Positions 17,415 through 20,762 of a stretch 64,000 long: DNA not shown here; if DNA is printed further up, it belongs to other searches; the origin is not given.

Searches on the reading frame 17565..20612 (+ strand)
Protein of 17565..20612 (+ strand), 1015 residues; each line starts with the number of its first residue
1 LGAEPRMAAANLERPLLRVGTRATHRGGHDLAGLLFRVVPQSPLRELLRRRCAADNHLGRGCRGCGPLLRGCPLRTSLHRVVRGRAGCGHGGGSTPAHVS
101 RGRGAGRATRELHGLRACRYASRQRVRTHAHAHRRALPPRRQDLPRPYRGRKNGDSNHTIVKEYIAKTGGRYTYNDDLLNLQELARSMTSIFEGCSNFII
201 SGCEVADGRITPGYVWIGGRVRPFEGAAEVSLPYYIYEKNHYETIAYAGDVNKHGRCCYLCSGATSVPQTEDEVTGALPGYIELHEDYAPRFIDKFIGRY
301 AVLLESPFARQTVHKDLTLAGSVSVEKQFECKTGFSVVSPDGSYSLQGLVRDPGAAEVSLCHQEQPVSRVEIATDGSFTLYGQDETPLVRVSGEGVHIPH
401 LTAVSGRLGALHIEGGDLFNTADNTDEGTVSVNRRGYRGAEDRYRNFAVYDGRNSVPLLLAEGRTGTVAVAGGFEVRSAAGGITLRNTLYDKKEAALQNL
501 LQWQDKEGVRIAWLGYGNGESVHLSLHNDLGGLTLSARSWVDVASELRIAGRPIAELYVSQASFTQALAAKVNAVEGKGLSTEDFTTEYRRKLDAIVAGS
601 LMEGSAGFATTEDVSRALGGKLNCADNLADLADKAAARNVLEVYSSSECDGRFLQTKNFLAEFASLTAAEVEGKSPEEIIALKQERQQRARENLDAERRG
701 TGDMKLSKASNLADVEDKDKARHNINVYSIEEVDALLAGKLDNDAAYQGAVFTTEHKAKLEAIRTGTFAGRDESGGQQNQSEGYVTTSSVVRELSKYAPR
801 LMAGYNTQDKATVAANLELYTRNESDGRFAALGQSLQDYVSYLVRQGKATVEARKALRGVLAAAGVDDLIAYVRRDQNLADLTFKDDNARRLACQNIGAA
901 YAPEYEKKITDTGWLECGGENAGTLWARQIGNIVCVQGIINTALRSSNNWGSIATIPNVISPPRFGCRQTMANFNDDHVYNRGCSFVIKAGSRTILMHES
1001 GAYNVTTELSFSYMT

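Call 48: search_protein_families(library=phrogs, proteins=[window:17565-20612:+], max_evalue=0.00001)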
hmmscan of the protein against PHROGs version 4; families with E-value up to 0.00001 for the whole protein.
window:17565-20612:+ (1015 aa): 3 families
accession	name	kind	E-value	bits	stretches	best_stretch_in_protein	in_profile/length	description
phrog_4465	-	tail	1.6e-09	38.6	0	622-656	76-110/342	tail fiber protein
phrog_25419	-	unknown function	9.1e-08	32.4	0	621-658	227-264/282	-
phrog_158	-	tail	3.6e-06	27.6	0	622-669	294-341/376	major tail protein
